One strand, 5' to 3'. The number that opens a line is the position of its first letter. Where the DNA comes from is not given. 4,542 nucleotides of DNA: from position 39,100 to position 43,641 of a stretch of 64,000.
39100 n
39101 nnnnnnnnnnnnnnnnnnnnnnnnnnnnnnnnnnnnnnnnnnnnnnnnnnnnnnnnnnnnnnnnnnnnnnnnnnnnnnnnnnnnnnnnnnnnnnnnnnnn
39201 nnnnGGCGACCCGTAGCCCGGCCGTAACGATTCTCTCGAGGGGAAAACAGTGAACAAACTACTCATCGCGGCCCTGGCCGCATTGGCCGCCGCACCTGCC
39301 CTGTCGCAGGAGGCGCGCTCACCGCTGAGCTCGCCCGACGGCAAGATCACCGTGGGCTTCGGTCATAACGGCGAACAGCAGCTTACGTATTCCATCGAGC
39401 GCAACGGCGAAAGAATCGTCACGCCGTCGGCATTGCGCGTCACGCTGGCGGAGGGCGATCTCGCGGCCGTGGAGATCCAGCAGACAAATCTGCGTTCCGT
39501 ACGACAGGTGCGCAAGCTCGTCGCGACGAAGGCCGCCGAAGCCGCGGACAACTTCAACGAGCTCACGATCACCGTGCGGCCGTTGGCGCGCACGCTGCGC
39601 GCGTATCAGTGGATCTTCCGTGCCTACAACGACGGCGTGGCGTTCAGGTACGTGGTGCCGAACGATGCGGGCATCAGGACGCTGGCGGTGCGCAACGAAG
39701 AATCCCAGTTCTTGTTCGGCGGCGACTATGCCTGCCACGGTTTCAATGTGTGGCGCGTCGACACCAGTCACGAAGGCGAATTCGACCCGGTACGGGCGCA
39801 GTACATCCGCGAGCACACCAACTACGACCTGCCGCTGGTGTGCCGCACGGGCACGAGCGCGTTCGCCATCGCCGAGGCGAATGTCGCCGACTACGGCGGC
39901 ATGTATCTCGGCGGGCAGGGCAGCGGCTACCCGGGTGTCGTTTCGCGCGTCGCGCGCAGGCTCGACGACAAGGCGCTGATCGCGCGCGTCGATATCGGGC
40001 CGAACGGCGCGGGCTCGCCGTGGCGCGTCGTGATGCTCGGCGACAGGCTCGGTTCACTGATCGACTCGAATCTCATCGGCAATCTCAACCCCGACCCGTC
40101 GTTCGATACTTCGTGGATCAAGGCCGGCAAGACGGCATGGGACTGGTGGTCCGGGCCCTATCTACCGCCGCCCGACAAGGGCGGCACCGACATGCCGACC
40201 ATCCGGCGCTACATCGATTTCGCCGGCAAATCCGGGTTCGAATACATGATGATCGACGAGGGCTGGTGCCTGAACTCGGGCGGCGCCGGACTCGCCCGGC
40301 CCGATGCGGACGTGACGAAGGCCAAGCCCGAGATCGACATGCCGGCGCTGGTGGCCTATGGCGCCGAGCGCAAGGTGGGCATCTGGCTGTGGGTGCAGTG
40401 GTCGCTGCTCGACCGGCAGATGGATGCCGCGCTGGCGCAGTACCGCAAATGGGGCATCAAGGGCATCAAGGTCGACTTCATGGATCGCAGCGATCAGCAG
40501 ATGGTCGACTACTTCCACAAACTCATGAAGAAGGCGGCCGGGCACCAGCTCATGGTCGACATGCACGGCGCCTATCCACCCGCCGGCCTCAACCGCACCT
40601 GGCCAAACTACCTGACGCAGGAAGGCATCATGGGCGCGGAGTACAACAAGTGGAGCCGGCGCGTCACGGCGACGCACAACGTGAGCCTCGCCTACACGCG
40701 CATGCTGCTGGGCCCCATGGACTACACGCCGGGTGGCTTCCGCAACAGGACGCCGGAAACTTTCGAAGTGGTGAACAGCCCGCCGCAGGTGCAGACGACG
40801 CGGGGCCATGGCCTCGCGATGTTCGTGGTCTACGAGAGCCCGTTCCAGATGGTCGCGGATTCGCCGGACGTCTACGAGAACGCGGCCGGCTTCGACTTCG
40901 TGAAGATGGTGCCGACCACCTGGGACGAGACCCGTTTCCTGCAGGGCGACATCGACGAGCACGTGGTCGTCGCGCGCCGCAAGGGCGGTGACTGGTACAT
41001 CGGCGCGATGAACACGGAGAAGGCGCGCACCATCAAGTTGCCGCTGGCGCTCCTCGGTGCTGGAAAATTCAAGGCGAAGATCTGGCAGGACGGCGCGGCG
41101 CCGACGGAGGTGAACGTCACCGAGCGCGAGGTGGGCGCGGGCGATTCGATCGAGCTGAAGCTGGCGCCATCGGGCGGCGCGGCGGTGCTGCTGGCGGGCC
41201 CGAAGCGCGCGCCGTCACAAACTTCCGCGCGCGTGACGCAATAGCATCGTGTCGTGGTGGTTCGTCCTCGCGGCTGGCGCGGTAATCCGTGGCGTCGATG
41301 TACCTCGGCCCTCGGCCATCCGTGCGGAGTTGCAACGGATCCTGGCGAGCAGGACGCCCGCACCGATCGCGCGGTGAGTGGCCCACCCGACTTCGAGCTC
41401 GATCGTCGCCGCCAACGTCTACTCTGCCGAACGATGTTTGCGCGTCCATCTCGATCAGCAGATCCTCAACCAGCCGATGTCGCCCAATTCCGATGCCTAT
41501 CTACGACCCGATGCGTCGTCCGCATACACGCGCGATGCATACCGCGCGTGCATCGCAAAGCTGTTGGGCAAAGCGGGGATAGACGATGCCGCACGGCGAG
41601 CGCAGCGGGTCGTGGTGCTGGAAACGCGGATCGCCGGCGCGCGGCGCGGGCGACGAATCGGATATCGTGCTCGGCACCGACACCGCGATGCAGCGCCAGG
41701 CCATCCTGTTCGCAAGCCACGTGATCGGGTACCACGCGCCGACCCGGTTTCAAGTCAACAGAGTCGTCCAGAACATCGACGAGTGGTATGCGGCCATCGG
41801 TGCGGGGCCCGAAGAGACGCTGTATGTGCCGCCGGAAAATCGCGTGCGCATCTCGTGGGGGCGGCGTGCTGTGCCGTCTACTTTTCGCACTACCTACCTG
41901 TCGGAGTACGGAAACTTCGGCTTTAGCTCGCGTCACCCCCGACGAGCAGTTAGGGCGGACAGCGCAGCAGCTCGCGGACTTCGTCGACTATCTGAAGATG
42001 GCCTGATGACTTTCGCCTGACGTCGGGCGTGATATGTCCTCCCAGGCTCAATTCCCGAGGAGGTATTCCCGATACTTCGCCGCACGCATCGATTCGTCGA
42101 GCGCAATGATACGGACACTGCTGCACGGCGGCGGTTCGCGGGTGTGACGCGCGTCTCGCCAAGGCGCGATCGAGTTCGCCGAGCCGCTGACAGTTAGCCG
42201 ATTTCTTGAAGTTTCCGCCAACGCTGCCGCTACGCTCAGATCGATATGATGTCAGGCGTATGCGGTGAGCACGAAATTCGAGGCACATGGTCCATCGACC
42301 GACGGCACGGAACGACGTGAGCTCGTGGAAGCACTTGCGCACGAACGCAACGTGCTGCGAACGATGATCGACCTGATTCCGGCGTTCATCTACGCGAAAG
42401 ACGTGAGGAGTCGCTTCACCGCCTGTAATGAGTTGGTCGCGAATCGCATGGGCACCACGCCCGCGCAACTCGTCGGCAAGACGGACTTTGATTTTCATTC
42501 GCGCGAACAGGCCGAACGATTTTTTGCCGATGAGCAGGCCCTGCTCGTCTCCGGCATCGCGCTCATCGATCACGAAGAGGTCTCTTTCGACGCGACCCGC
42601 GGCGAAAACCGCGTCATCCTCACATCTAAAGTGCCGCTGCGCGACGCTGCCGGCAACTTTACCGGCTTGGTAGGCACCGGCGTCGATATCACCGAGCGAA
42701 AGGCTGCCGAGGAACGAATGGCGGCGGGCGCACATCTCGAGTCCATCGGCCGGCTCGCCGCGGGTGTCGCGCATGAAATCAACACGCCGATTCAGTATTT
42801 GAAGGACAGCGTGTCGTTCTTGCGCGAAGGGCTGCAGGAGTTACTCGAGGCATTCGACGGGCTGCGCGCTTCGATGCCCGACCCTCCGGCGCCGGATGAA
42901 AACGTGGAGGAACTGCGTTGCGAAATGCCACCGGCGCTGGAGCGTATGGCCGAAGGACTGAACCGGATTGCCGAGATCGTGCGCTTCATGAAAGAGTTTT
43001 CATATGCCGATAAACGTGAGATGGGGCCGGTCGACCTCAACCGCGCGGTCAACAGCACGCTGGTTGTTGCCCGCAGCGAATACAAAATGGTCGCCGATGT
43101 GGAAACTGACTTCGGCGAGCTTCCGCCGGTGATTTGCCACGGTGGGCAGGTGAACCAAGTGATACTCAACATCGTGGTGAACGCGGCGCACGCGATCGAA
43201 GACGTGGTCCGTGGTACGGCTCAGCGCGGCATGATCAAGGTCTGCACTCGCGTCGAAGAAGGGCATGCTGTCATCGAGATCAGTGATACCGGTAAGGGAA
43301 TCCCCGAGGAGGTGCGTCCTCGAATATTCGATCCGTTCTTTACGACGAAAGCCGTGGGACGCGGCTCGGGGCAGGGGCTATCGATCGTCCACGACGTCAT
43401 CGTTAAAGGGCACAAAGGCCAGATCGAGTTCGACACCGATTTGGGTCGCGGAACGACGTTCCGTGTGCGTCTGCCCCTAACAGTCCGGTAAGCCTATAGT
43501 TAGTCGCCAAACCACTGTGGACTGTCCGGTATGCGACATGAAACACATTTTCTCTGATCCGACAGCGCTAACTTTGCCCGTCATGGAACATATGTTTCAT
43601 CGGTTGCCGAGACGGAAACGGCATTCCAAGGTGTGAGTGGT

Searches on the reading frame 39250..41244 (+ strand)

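Call 40: search_protein_families(library=pfam, max_evalue=0.001, proteins=[window:39250-41244:+])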
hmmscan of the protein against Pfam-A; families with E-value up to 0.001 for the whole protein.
window:39250-41244:+ (664 aa): 3 families
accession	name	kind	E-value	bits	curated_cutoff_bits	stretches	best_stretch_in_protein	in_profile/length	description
PF10566.15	Glyco_hydro_97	-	1.1e-99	333.8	32.5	1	286-555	1-275/275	Glycoside hydrolase 97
PF14508.12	GH97_N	-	1.5e-47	162.5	25.3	1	26-280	1-227/229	Glycosyl-hydrolase 97 N-terminal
PF14509.12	GH97_C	-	5.9e-27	94.2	25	1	557-648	1-96/97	Glycosyl-hydrolase 97 C-terminal, oligomerisation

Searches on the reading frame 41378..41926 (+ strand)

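Call 40: search_protein_families(library=pfam, max_evalue=0.001, proteins=[window:41378-41926:+])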
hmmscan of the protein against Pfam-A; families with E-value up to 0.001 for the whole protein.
window:41378-41926:+ (182 aa): 1 family
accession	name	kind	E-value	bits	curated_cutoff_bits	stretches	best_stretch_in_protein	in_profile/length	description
PF05649.18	Peptidase_M13_N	-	2.6e-06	27.5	32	1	24-89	133-197/381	Peptidase family M13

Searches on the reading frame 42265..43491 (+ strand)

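Call 40: search_protein_families(library=pfam, max_evalue=0.001, proteins=[window:42265-43491:+])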
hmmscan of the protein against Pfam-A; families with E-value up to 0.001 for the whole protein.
window:42265-43491:+ (408 aa): 5 families
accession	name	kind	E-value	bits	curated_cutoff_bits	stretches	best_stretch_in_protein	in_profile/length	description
PF02518.31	HATPase_c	-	7.1e-24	84.8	26.4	1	296-406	6-110/111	Histidine kinase-, DNA gyrase B-, and HSP90-like ATPase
PF08448.16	PAS_4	-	2.7e-15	57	23.1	1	36-146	2-109/110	PAS fold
PF13426.13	PAS_9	-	6.1e-06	26.9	27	1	45-144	7-103/103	PAS domain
PF00989.32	PAS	-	8.9e-06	26.1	22.6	1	31-142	3-113/113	PAS fold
PF00512.31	HisKA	-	9.9e-05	22.8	26.9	0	162-247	3-62/66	His Kinase A (phospho-acceptor) domain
